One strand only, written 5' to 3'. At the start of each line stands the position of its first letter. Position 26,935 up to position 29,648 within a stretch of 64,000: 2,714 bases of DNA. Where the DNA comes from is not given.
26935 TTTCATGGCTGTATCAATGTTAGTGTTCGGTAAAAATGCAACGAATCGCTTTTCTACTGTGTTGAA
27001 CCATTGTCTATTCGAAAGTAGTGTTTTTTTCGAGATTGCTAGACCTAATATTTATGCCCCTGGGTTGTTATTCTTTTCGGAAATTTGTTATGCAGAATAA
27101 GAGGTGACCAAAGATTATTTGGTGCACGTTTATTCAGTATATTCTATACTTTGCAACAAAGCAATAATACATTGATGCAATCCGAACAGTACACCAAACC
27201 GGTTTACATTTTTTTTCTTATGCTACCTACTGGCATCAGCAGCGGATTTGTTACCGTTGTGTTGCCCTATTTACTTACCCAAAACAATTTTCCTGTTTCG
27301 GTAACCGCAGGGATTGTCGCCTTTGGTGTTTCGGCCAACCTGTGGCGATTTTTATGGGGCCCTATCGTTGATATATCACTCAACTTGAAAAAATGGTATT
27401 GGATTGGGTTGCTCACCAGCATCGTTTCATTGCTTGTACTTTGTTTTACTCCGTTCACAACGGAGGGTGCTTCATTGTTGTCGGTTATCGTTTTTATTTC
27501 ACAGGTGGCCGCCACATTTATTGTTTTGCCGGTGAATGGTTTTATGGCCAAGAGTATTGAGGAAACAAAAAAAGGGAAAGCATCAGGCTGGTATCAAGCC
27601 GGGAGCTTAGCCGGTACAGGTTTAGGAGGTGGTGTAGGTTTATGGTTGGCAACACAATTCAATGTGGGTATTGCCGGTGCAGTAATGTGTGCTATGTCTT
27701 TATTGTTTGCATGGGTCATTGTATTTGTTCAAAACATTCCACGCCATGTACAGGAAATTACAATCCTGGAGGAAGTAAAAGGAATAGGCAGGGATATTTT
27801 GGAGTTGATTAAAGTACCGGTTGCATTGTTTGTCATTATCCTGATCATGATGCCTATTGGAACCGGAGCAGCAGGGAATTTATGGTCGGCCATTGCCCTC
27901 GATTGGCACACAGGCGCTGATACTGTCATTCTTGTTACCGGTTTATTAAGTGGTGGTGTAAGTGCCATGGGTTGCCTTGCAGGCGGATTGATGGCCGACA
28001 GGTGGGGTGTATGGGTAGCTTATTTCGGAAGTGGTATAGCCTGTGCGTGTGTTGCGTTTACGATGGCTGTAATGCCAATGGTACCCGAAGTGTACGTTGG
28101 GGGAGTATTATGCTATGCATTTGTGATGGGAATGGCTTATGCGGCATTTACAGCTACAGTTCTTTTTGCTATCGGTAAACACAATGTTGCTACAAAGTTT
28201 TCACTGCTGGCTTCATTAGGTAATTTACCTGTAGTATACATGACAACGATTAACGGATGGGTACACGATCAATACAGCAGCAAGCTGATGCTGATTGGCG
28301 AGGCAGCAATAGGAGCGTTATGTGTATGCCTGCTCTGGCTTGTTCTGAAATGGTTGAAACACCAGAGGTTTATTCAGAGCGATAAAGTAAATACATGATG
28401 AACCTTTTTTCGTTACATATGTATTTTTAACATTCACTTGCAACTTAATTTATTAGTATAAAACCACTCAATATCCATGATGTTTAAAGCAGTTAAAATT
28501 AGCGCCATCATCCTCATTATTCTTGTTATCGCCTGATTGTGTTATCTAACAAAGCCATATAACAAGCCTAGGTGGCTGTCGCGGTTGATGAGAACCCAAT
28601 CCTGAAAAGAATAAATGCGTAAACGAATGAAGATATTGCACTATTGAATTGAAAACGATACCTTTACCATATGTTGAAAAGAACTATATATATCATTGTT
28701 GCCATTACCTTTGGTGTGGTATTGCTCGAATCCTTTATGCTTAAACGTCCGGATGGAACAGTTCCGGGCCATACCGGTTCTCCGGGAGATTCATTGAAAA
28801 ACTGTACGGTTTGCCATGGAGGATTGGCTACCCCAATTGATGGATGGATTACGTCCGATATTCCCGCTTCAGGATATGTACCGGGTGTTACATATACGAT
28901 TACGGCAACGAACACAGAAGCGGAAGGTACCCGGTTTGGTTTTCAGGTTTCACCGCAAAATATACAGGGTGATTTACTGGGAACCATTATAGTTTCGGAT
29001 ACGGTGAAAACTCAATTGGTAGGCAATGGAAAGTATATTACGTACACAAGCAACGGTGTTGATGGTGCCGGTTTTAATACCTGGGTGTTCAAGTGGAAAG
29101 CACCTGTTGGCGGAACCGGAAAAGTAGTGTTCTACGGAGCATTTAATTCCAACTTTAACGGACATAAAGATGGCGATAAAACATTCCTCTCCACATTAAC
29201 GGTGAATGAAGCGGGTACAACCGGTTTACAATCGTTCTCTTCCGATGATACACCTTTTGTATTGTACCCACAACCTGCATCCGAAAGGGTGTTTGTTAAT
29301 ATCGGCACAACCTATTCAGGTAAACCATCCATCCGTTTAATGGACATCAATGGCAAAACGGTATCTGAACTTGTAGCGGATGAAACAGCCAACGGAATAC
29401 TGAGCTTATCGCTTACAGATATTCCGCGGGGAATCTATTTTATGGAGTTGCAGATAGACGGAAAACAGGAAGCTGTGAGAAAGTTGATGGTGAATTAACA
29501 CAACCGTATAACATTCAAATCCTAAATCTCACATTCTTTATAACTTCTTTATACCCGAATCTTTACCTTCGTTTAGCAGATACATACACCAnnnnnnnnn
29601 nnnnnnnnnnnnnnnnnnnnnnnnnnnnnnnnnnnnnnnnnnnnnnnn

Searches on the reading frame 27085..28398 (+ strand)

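Call 35: search_protein_families(library=pfam, proteins=[window:27085-28398:+], max_evalue=0.00001)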
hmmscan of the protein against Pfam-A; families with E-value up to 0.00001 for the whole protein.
window:27085-28398:+ (437 aa): 1 family
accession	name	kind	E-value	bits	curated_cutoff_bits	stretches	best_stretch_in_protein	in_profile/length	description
PF07690.21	MFS_1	-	3.4e-21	76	33.4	1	42-382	1-342/347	Major Facilitator Superfamily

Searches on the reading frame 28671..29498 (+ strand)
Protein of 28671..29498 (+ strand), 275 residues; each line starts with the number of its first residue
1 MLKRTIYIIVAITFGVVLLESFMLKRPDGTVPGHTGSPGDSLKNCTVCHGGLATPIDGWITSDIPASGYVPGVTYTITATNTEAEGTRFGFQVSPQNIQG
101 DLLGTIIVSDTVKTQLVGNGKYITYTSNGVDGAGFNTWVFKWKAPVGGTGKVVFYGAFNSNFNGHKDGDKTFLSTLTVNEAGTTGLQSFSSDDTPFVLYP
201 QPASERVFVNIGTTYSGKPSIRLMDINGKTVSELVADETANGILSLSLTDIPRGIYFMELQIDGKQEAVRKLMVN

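Call 35: search_protein_families(library=pfam, proteins=[window:28671-29498:+], max_evalue=0.00001)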
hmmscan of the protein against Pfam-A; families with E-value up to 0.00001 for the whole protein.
window:28671-29498:+ (275 aa): 1 family
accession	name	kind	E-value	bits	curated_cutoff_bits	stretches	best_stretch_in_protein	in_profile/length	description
PF18962.6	Por_Secre_tail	-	5.1e-10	40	27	1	198-274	1-75/75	Secretion system C-terminal sorting domain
